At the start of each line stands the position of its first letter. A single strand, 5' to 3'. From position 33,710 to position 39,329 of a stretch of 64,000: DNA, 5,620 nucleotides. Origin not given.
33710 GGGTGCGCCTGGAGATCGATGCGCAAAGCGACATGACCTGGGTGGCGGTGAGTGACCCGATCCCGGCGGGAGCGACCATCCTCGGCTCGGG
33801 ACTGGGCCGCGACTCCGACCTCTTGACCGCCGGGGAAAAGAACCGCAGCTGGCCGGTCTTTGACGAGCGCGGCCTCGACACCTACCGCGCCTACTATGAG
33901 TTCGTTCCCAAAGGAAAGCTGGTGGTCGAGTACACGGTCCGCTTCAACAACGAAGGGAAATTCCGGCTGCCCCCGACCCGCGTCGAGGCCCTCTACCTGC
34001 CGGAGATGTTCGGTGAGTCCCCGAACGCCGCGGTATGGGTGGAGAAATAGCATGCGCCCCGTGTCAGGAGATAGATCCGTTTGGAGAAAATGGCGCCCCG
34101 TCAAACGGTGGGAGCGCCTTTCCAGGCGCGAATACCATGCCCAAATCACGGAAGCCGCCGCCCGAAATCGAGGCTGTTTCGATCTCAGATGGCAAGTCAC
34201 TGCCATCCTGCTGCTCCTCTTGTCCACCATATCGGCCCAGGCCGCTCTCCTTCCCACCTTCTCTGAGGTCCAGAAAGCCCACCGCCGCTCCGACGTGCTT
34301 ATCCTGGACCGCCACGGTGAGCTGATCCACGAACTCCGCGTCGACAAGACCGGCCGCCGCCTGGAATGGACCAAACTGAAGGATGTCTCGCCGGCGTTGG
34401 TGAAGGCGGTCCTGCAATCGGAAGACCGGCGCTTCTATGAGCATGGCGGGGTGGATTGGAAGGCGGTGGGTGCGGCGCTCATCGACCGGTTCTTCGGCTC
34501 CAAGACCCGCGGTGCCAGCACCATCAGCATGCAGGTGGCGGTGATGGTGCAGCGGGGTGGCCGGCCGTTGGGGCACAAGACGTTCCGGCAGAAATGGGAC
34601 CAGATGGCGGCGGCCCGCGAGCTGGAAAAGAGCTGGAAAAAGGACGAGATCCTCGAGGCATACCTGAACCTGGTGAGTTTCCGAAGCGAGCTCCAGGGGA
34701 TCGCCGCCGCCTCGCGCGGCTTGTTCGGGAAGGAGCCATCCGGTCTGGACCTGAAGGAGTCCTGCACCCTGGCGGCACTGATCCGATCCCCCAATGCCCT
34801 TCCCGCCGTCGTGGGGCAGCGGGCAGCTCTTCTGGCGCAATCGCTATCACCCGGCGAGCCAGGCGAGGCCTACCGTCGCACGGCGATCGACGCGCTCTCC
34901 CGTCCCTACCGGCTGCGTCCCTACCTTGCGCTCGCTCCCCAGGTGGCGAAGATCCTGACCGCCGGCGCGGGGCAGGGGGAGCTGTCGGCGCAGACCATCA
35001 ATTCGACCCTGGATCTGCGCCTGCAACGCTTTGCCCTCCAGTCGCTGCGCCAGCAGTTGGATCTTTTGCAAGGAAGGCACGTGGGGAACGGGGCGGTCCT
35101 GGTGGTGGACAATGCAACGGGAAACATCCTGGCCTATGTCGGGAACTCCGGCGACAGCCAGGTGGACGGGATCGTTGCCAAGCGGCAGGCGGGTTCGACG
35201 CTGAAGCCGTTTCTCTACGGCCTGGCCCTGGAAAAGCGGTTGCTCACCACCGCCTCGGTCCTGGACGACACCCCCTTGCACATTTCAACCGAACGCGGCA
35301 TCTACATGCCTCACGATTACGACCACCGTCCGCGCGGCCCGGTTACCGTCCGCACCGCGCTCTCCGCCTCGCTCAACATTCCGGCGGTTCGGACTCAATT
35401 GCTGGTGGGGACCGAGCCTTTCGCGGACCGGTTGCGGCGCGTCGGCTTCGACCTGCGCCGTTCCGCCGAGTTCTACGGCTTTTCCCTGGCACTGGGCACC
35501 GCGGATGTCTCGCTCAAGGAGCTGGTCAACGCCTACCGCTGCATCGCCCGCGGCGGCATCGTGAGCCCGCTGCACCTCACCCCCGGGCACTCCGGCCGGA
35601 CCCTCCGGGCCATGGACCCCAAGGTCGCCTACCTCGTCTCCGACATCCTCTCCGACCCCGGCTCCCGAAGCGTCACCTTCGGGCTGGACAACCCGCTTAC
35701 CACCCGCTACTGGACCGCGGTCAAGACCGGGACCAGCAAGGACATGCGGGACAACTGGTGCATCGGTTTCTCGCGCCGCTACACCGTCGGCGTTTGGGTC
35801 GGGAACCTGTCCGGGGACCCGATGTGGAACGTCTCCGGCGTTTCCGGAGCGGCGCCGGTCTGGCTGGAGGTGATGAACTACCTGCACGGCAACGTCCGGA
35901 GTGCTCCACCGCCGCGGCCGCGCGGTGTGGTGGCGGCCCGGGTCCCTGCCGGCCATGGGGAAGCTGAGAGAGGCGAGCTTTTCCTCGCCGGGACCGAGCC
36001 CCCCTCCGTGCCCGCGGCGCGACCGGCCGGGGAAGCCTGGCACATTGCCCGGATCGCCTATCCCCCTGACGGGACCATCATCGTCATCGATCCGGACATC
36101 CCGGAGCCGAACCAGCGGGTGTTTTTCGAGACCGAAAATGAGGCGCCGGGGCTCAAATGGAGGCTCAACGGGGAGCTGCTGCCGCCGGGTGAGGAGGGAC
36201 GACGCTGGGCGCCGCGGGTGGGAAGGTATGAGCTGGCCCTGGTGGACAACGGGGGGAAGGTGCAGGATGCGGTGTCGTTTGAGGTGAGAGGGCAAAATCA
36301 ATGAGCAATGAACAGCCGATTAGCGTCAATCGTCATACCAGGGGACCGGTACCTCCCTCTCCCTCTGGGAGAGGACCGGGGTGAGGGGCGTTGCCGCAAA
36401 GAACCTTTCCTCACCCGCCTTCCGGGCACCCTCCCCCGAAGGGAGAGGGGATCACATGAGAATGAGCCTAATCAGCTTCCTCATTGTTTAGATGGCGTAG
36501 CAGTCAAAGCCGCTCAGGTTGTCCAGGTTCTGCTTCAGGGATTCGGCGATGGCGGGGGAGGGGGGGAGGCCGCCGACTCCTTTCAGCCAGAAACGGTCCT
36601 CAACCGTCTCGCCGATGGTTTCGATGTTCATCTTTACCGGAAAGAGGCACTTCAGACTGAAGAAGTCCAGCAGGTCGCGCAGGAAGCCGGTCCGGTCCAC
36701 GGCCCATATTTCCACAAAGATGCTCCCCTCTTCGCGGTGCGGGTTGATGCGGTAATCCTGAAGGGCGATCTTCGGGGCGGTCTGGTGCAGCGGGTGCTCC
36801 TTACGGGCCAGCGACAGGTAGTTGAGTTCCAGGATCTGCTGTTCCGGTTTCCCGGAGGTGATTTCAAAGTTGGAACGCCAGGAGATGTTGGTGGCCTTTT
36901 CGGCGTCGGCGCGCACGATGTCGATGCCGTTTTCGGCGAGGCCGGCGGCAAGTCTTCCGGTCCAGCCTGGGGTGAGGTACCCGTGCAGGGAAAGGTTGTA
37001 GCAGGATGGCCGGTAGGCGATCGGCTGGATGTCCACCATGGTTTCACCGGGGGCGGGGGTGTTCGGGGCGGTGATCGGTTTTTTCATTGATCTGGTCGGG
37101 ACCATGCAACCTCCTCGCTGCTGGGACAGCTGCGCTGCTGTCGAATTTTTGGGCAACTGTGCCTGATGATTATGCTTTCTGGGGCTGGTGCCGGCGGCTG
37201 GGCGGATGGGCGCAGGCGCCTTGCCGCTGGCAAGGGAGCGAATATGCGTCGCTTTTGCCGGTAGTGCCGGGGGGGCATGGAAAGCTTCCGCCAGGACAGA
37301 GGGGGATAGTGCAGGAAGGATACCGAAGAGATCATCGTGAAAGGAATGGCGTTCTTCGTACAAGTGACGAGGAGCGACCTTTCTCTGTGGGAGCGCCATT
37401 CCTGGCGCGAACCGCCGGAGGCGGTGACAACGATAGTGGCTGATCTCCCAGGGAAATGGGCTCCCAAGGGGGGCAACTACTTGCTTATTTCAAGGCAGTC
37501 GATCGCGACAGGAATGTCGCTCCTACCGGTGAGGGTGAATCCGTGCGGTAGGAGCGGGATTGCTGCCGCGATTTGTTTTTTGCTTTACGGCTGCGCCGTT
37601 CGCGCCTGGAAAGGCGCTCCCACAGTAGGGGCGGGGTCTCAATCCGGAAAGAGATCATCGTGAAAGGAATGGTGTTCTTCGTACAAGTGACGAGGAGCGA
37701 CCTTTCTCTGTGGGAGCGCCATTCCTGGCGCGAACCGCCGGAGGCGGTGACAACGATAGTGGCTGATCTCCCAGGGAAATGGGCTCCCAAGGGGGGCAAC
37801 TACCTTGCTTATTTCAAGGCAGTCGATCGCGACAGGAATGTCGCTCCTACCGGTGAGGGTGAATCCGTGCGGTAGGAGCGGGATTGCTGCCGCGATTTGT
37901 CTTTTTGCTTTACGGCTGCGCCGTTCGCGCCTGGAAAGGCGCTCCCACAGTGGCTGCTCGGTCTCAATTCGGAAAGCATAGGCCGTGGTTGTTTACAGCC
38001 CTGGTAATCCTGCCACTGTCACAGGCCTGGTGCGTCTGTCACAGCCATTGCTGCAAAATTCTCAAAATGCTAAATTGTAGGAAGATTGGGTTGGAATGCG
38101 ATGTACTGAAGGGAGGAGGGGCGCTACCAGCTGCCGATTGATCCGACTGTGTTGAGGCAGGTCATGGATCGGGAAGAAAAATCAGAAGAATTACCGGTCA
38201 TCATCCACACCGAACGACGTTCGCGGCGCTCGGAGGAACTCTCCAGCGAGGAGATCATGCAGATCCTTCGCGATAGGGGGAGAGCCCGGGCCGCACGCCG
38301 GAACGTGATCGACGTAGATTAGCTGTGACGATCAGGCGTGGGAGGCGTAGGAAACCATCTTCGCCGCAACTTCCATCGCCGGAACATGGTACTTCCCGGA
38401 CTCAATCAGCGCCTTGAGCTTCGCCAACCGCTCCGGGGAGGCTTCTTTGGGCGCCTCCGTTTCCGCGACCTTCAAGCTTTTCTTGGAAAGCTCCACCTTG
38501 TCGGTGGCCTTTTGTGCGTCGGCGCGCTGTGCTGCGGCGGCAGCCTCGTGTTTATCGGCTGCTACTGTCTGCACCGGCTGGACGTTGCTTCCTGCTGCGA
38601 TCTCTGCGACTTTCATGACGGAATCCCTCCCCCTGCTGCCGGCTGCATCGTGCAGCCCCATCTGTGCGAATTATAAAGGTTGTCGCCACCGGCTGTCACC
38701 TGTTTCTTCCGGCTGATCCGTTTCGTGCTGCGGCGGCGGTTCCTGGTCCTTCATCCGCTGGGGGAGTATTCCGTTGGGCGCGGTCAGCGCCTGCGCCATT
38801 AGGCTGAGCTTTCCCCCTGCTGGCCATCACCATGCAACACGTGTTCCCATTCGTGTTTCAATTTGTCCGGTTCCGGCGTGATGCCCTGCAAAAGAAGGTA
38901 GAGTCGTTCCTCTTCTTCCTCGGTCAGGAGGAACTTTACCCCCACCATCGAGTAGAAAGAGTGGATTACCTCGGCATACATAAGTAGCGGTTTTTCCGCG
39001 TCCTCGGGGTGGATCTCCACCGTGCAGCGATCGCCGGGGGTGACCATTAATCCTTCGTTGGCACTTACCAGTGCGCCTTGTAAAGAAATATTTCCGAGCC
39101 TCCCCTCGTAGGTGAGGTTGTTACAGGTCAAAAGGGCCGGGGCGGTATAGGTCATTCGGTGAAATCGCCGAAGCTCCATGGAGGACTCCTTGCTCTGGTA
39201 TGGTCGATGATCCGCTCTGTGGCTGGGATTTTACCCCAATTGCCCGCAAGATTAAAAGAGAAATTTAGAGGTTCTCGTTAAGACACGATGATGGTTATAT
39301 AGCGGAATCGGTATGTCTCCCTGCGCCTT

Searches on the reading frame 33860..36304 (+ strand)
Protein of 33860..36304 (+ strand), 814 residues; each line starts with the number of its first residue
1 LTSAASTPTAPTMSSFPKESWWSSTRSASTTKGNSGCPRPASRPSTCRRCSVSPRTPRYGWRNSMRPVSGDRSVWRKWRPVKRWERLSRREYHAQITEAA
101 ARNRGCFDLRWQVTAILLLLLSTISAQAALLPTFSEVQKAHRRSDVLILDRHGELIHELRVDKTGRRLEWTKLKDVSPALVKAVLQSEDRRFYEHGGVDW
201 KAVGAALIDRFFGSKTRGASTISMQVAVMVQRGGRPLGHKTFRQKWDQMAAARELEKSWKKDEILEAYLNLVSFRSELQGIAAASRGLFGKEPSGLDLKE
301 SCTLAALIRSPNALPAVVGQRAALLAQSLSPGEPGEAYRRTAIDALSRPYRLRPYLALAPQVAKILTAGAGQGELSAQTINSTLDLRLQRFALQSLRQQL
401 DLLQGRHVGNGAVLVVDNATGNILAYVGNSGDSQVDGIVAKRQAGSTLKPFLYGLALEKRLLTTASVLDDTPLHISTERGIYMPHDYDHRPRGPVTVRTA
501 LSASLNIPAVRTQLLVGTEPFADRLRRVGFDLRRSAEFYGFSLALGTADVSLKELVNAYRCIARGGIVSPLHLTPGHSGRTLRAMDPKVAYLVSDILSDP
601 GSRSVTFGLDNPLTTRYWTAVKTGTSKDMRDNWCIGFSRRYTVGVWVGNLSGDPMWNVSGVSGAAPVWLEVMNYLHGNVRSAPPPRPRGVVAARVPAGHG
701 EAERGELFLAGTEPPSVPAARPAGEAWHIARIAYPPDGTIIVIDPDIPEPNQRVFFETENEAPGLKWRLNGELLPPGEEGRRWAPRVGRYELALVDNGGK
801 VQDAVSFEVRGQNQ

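Call 18: search_protein_families(library=pfam, proteins=[window:33860-36304:+], max_evalue=0.001)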
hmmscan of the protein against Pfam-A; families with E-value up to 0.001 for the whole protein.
window:33860-36304:+ (814 aa): 3 families
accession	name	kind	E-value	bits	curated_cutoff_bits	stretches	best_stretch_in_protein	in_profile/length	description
PF00912.28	Transgly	-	7e-47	159.6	27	1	154-317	3-160/178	Transglycosylase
PF00905.27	Transpeptidase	-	1.1e-18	67.9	22.1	1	411-630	1-246/299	Penicillin binding protein transpeptidase domain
PF06832.18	BiPBP_C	-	3e-15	56.3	26.8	1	731-807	13-90/90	Penicillin-Binding Protein C-terminus Family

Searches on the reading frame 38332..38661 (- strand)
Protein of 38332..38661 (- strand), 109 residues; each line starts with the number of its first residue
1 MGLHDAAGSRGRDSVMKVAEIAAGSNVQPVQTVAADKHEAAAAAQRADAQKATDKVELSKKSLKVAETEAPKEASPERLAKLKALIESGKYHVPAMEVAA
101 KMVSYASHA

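Call 90: search_protein_families(library=pfam, proteins=[window:38332-38661:-], max_evalue=0.01)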
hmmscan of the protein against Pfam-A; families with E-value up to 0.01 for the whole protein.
window:38332-38661:- (109 aa): 1 family
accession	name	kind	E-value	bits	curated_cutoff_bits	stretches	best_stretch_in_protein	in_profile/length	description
PF04316.19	FlgM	-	2.6e-08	34.4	25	1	54-103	1-54/55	Anti-sigma-28 factor, FlgM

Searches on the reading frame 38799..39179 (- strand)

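Call 19: search_protein_families(library=pfam, proteins=[window:38799-39179:-], max_evalue=0.001)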
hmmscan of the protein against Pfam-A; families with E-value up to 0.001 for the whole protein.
window:38799-39179:- (126 aa): 1 family
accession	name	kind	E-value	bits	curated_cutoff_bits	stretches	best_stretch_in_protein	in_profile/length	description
PF07238.19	PilZ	-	1.6e-14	54.5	22.5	1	3-92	2-94/102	PilZ domain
